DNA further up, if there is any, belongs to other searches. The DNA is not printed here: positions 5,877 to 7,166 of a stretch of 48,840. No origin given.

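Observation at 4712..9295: Flavoprotein / radical-SAM / ArsM / atypical phosphoesterase cluster: a biosynthetic-looking organoarsenical locus with no resistance genes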

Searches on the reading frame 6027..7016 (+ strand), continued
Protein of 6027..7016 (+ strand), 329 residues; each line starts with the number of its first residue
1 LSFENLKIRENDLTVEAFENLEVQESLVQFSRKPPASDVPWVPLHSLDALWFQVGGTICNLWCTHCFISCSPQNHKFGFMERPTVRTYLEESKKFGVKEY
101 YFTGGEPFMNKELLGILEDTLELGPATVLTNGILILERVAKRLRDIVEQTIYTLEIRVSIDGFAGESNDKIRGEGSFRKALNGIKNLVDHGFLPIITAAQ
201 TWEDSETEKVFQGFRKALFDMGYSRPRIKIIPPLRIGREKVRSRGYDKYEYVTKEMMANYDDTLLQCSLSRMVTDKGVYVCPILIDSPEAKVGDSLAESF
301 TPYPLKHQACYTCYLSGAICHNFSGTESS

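Call 57: search_protein_families(library=ncbifam, proteins=[L089:4544-5923:+, L089:5920-6867:+, L089:9113-9946:+, L089:3689-4504:+, L061:491-1261:+, L083:9781-10110:+, L083:10390-11574:+, L081:6596-7957:+], max_evalue=0.00001)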
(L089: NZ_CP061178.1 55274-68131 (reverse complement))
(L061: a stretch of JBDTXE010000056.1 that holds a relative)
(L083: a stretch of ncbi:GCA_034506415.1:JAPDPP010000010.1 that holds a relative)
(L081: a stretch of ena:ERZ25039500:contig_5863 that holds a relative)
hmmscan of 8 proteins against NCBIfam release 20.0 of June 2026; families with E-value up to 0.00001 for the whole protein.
L089:4544-5923:+ (459 aa): 30 families (the best 25 are shown)
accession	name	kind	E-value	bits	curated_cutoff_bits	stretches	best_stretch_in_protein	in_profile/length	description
NF045646.2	rSAM_Se_TrsS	equivalog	8.1e-29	100.4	490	1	58-403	87-430/441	radical SAM (seleno)protein TrsS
NF045702.1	rSAM_GDGT_ether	equivalog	1.1e-25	90.2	450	1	60-268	89-302/486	tetraether lipid synthase Tes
TIGR02666.1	moaA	equivalog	1.6e-14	53.6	284.05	1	61-232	14-192/336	GTP 3',8-cyclase MoaA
TIGR02668.1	moaA_archaeal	equivalog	4.2e-14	52.2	325.25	1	59-226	12-180/303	GTP 3',8-cyclase MoaA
TIGR04053.2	TIGR04053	equivalog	1.2e-13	51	395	1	59-262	10-213/366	TIGR04053 family radical SAM/SPASM domain-containing protein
TIGR04347.1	pseudo_SAM_Halo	equivalog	2.8e-13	49.9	525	1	56-234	37-212/390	TIGR04347 family pseudo-SAM/SPASM protein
TIGR04055.1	rSAM_NirJ2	equivalog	1.1e-12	48.1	500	1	60-241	3-180/326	putative heme d1 biosynthesis radical SAM protein NirJ2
TIGR04133.1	rSAM_w_lipo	hypoth_equivalog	1.9e-12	46.8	425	1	59-174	26-141/350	TIGR04133 family radical SAM/SPASM protein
NF001199.0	PRK00164.2-1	equivalog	2.5e-12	46.6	231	1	57-233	12-188/308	GTP 3',8-cyclase MoaA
NF045703.1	rSAM_Tes_intein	exception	5.6e-12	44.3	1700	1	107-278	646-821/1040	tetraether lipid synthase Tes, intein-containing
TIGR04317.1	W_rSAM_matur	equivalog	1.2e-11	44.3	380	1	59-178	6-127/349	tungsten cofactor oxidoreductase radical SAM maturase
TIGR02109.1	PQQ_syn_pqqE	equivalog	8.7e-11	41.3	381.35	1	60-234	10-184/358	pyrroloquinoline quinone biosynthesis protein PqqE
TIGR04546.1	rSAM_ahbC_deAc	equivalog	1.2e-10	40.8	650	1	59-242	41-220/390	12,18-didecarboxysiroheme deacetylase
TIGR04054.1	rSAM_NirJ1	equivalog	5.4e-10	38.4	650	1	58-244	37-219/387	putative heme d1 biosynthesis radical SAM protein NirJ1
TIGR04545.1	rSAM_ahbD_hemeb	equivalog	9e-10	38.5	500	1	59-224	2-166/339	heme b synthase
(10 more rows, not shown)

L089:5920-6867:+ (315 aa): 34 families (the best 25 are shown)
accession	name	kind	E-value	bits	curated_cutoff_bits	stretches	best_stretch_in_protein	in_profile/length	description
NF049973.1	radical_Rv1681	equivalog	4.4e-27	94.9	380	1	34-189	72-220/326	Rv1681 family radical SAM protein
TIGR04167.1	rSAM_SeCys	equivalog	8.7e-17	61.3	300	1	32-182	6-150/303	arsenosugar biosynthesis radical SAM (seleno)protein ArsS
NF045574.1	sacti_mat_StsB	exception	2.4e-15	56.3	625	1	28-181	90-234/466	StsB family radical SAM/SPASM domain sactipeptide maturase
NF050035.1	rSAM_WgK_link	exception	3.1e-14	52.7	650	1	43-175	18-143/367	radical SAM/SPASM peptide maturase WgkB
TIGR04053.2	TIGR04053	equivalog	5.3e-14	52.2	395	1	36-184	11-154/366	TIGR04053 family radical SAM/SPASM domain-containing protein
TIGR03962.1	mycofact_rSAM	equivalog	5.8e-14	52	265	1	39-182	17-152/339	mycofactocin radical SAM maturase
TIGR04055.1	rSAM_NirJ2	equivalog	9.4e-13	48.4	500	1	38-184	4-142/326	putative heme d1 biosynthesis radical SAM protein NirJ2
TIGR04250.1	SCM_rSAM_ScmE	equivalog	1.7e-12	46.9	400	1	43-212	12-172/358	SynChlorMet cassette radical SAM/SPASM protein ScmE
NF012164.0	AlbA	equivalog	4.7e-12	45.1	850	1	38-185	117-257/442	subtilosin maturase AlbA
TIGR04546.1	rSAM_ahbC_deAc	equivalog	7e-12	44.8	650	1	38-184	43-181/390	12,18-didecarboxysiroheme deacetylase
TIGR04251.1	SCM_rSAM_ScmF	equivalog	1.1e-11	44.7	400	1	33-181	3-147/353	SynChlorMet cassette radical SAM/SPASM protein ScmF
TIGR04054.1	rSAM_NirJ1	equivalog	1.4e-11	43.7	650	1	21-179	24-173/387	putative heme d1 biosynthesis radical SAM protein NirJ1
TIGR04082.1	rSAM_for_selen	equivalog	9.7e-11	41.1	350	1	6-176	170-332/516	thio(seleno)oxazole modification radical SAM maturase SbtM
TIGR04545.1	rSAM_ahbD_hemeb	equivalog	1.1e-10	41.5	500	1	42-184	8-143/339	heme b synthase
TIGR04051.1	rSAM_NirJ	equivalog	1.9e-10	40.3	515.45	1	42-184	10-144/354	heme d1 biosynthesis radical SAM protein NirJ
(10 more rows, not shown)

L089:9113-9946:+ (277 aa): 0 families

L089:3689-4504:+ (271 aa): 0 families

L061:491-1261:+ (256 aa): 2 families
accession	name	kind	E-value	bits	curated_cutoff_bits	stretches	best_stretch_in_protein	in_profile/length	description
TIGR04282.1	glyco_like_cofC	hypoth_equivalog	1.6e-23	83.5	134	1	83-204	67-189/189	TIGR04282 family arsenosugar biosynthesis glycosyltransferase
TIGR03552.1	F420_cofC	equivalog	3e-06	27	105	1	74-212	48-192/196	2-phospho-L-lactate guanylyltransferase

L083:9781-10110:+ (109 aa): 5 families
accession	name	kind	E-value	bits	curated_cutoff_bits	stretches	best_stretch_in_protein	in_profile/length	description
TIGR04169.1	perox_w_seleSAM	hypoth_equivalog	7.6e-37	125.7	120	1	3-105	2-104/109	arsenosugar biosynthesis-associated peroxidase-like protein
TIGR00778.1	ahpD_dom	domain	1.2e-12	47.1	27.8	1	38-87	1-50/51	alkylhydroperoxidase AhpD family core domain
NF041537.1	ArsM_AhpD_UU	exception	3e-07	29.6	510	1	26-97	267-336/345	arsenite methyltransferase/AhpD domain selenoprotein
NF045649.1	2X_seleno_MduS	exception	2.4e-06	26.8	380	1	29-89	240-300/338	methyltransferase domain-containing selenoprotein MduS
NF041047.1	GSU3128_fam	equivalog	5e-06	26.5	110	1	39-91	16-68/84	GSU3128 family (seleno)protein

L083:10390-11574:+ (394 aa): 3 families
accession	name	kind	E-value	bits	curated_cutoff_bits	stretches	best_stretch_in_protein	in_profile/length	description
TIGR04018.1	Bthiol_YpdA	hypoth_equivalog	1.3e-11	43.8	339.9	0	10-54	2-47/316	YpdA family putative bacillithiol disulfide reductase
NF003437.0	PRK04965.1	equivalog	4.5e-06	25.9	392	0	274-324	202-249/378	NADH:flavorubredoxin reductase NorW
NF040505.1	ArsO_flavin_mono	equivalog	5.6e-06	26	425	0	191-322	153-290/346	ArsO family NAD(P)H-dependent flavin-containing monooxygenase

L081:6596-7957:+ (453 aa): 1 family
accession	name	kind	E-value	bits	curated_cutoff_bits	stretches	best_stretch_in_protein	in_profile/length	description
TIGR00813.1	sss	superfamily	4.8e-07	29.2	184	1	45-199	10-165/411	sodium/solute symporter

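Call 61: predict_structure(alignment_id=A3)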
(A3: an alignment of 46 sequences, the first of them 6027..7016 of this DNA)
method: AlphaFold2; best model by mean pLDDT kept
length: 329 residues; sequences in the alignment: 46
mean_pLDDT: 78.6   pTM: 0.78
mean pLDDT of the five models: 78.6, 78.0, 76.1, 75.3, 69.5
residues with pLDDT >= 90: 160; 70-90: 78; 50-70: 22; < 50: 69
segments of 3 or more residues with pLDDT < 50: 1-30, 57-71, 235-247, 319-329
pLDDT, mean of each block of 10 residues (from residue 1): 37 44 44 76 95 63 44 66 97 97 84 97 96 94 98 95 88 88 97 91 87 96 93 51 44 87 90 93 80 96 86 66 29
secondary structure, 60 per line:
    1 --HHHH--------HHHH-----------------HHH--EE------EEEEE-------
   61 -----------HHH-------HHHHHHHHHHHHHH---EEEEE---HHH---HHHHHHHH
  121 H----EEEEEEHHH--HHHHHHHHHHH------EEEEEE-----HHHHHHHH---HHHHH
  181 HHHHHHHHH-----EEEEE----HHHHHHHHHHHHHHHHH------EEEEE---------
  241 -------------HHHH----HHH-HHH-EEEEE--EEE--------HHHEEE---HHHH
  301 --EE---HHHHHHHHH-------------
elements in order: H3-6 H15-18 E49-53 H82-95 E99-103 H113-121 E126-131 H137-147 E154-159 H165-172 H176-189 E195-199 H204-220 E227-231 H254-257 E270-274 E277-279 E291-293 H297-300 H308-316

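Call 65: fold_search(model_id=the predicted structure, library=pdb)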
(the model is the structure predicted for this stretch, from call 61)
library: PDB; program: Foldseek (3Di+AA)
matches with E <= 10: 1594; with E <= 0.001: 88
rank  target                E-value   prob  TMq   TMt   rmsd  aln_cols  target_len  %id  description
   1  6efn                  2.1e-12  1.00  0.58  0.51   8.7       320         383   17  Structure of a RiPP maturase, SkfB (released 2018-10-24)
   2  7vob                  2.3e-11  1.00  0.51  0.51   8.3       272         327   18  The crystal structure of a Radical SAM Enzyme BlsE involved in the Biosynthesis of Blasticidin S (released 2022-05-04)
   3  5v1q_A                2.6e-08  1.00  0.57  0.45   7.7       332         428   15  Crystal structure of Streptococcus suis SuiB (released 2017-08-30)
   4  4k37_B                2.7e-08  1.00  0.56  0.51   7.7       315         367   19  Native anSMEcpe with bound AdoMet (released 2013-05-08)
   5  5v1s_A                3.1e-08  1.00  0.47  0.37  10.4       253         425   18  Crystal structure of Streptococcus suis SuiB bound to S-adenosylmethionine (released 2017-08-30)
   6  4k39_B                1.4e-07  1.00  0.55  0.51   7.9       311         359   19  Native anSMEcpe with bound AdoMet and Cp18Cys peptide (released 2013-05-08)
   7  9dfu                  1.7e-07  1.00  0.47  0.54   8.8       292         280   17  X-ray crystal structure of the second Viperin-like enzyme from T. virens variant F40H with bound CTP and SAM (released 2025-02-19)
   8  1tv7_A                2.3e-07  1.00  0.46  0.46   8.7       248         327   17  Structure of the S-adenosylmethionine dependent Enzyme MoaA (released 2004-08-31)
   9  2fb2_B                2.5e-07  1.00  0.47  0.47   8.4       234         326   18  Structure of the MoaA Arg17/266/268/Ala triple mutant (released 2006-05-09)
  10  9dfw_B                2.5e-07  1.00  0.41  0.45   4.0       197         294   22  X-ray crystal structure of an engineered Viperin-like enzyme from T. virens with bound CTP and SAM (released 2025-02-12)
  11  8ai2_B                2.5e-07  1.00  0.51  0.52   5.5       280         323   18  Crystal structure of radical SAM epimerase EpeE from Bacillus subtilis with [4Fe-4S] clusters, S-adenosyl-L-homocystei (released 2024-01-10)
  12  8ai3_B                4.0e-07  1.00  0.47  0.48   5.5       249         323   18  Crystal structure of radical SAM epimerase EpeE C223A mutant from Bacillus subtilis with [4Fe-4S] clusters and S-adeno (released 2024-01-10)
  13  1tv7_B                4.5e-07  1.00  0.50  0.50   7.1       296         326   17  Structure of the S-adenosylmethionine dependent Enzyme MoaA (released 2004-08-31)
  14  9dfw_C                4.5e-07  1.00  0.38  0.44   7.0       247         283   19  X-ray crystal structure of an engineered Viperin-like enzyme from T. virens with bound CTP and SAM (released 2025-02-12)
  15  6b4c_G                4.8e-07  1.00  0.35  0.43   7.6       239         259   17  Structure of Viperin from Trichoderma virens (released 2018-07-25)
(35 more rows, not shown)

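Call 68: search_protein_families(library=pfam, alignment_id=A4, max_evalue=0.00001)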
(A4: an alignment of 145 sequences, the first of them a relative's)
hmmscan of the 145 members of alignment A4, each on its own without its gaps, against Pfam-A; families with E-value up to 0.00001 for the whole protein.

A. member 1, L001:603-962:+ (119 aa): 1 family
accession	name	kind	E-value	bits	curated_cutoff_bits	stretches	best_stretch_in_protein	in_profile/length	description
PF01066.26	CDP-OH_P_transf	-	1.9e-08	35.3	22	1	33-113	1-76/152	CDP-alcohol phosphatidyltransferase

B. families by the number of members that match (of 145 scanned): 127 families (the first 25 are shown)
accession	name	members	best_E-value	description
PF09837.15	DUF2064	7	3.3e-27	Uncharacterized protein conserved in bacteria (DUF2064)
PF01266.30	DAO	6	1.1e-68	FAD dependent oxidoreductase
PF00005.33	ABC_tran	6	5.7e-34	ABC transporter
PF13304.12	AAA_21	6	4.5e-15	AAA domain, putative AbiEii toxin, Type IV TA system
PF07396.17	Porin_O_P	6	1.6e-12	Phosphate-selective porin O and P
PF07992.20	Pyr_redox_2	4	1.7e-52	Pyridine nucleotide-disulphide oxidoreductase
PF02511.20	Thy1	4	3.4e-52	Thymidylate synthase complementing protein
PF19276.4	HD_assoc_2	4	1.3e-18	HD associated region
PF01966.28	HD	4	9.8e-10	HD domain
PF01384.25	PHO4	3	8.6e-66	Phosphate transporter family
PF12698.13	ABC2_membrane_3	3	1.8e-31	ABC-2 family transporter protein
PF01061.29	ABC2_membrane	3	1.2e-27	ABC-2 type transporter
PF00070.33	Pyr_redox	3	3.7e-16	Pyridine nucleotide-disulphide oxidoreductase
PF00890.30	FAD_binding_2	3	5.8e-12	FAD binding domain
PF13738.12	Pyr_redox_3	3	1.3e-09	Pyridine nucleotide-disulphide oxidoreductase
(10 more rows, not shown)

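Call 69: search_protein_families(library=ncbifam, alignment_id=A4, max_evalue=1e-10)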
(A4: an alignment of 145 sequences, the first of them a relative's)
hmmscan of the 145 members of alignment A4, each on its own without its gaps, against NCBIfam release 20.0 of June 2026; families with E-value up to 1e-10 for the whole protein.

A. member 1, L001:603-962:+ (119 aa): 0 families

B. families by the number of members that match (of 145 scanned): 530 families (the first 25 are shown)
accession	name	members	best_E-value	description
NF033858.1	ABC2_perm_RbbA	8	4.1e-57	ribosome-associated ATPase/putative transporter RbbA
TIGR04282.1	glyco_like_cofC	7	2.3e-36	TIGR04282 family arsenosugar biosynthesis glycosyltransferase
TIGR03265.1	PhnT2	6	5.2e-99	putative 2-aminoethylphosphonate ABC transporter ATP-binding protein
NF006987.0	PRK09452.1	6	1.7e-88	spermidine/putrescine ABC transporter ATP-binding protein PotA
TIGR01187.1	potA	6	3.3e-87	polyamine ABC transporter ATP-binding protein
NF008653.0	PRK11650.1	6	3e-85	sn-glycerol-3-phosphate ABC transporter ATP-binding protein UgpC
TIGR01188.1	drrA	6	2.3e-84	daunorubicin resistance ABC transporter, ATP-binding protein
NF043075.1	MMSYN1_0197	6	5.7e-84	spermidine/putrescine ABC transporter ATP-binding protein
NF008513.0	PRK11432.1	6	1.1e-83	ferric ABC transporter ATP-binding protein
TIGR00968.1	3a0106s01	6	2.2e-78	sulfate ABC transporter ATP-binding protein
TIGR03258.1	PhnT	6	3.7e-78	2-aminoethylphosphonate ABC transport system ATP-binding subunit PhnT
NF040840.2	tungstate_WtpC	6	1.7e-73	tungstate ABC transporter ATP-binding protein WtpC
NF010060.0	PRK13537.1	6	9.2e-72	nodulation factor ABC transporter ATP-binding protein NodI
NF010059.0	PRK13536.1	6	4e-69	nodulation factor ABC transporter ATP-binding protein NodI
NF008233.0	PRK11000.1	6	1.2e-67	maltose/maltodextrin ABC transporter ATP-binding protein MalK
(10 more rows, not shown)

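Call 76: search_protein_families(library=pfam, proteins=[L089:3689-4504:+, L089:6878-7735:+, L081:6596-7957:+], max_evalue=0.001)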
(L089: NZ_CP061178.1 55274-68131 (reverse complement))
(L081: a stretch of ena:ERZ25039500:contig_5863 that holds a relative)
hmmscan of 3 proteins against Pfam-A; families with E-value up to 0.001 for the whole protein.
L089:3689-4504:+ (271 aa): 1 family
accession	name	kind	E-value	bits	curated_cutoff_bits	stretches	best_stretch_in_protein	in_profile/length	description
PF04784.19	DUF547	-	1e-22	80.9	27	1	88-202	2-125/125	Protein of unknown function, DUF547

L089:6878-7735:+ (285 aa): 1 family
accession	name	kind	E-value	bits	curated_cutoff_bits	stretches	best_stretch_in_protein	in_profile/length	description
PF12974.12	Phosphonate-bd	-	1.7e-55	188.5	27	1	38-269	9-242/242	ABC transporter, phosphonate, periplasmic substrate-binding protein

L081:6596-7957:+ (453 aa): 0 families

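Call 79: search_protein_families(library=ncbifam, proteins=[L006:10814-11449:+, L007:6409-7749:+, L019:4513-5265:+, L038:4541-5719:+, L027:7982-8746:+], max_evalue=0.000001)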
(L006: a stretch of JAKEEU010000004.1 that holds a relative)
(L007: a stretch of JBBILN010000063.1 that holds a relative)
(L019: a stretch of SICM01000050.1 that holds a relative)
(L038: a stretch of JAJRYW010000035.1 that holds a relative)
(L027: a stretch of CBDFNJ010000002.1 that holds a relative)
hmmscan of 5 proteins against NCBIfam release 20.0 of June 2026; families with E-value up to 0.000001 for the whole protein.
L006:10814-11449:+ (211 aa): 2 families
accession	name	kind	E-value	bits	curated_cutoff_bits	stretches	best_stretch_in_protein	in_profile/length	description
NF053884.1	SulfPermCysPBac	equivalog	5.8e-21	74.7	400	1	60-206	165-310/354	sulfate permease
NF033774.1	phos_trans_PitA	exception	3.5e-13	49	800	1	107-204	388-487/498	inorganic phosphate transporter PitA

L007:6409-7749:+ (446 aa): 2 families
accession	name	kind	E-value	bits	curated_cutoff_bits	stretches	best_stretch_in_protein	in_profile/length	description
NF053884.1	SulfPermCysPBac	equivalog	1.7e-21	76.5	400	1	304-436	179-309/354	sulfate permease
NF033774.1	phos_trans_PitA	exception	4.9e-21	74.9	800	1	334-435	384-487/498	inorganic phosphate transporter PitA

L019:4513-5265:+ (250 aa): 0 families

L038:4541-5719:+ (392 aa): 2 families
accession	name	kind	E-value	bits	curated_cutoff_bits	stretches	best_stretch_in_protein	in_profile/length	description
NF053884.1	SulfPermCysPBac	equivalog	1.8e-23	83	400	2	258-383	180-308/354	sulfate permease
NF033774.1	phos_trans_PitA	exception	3.1e-20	72.3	800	1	288-389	389-493/498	inorganic phosphate transporter PitA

L027:7982-8746:+ (254 aa): 2 families
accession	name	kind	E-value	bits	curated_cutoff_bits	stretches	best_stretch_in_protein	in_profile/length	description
TIGR04282.1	glyco_like_cofC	hypoth_equivalog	2.3e-36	125.3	134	1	9-190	2-189/189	TIGR04282 family arsenosugar biosynthesis glycosyltransferase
TIGR03552.1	F420_cofC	equivalog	1.1e-07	31.6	105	1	29-195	23-189/196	2-phospho-L-lactate guanylyltransferase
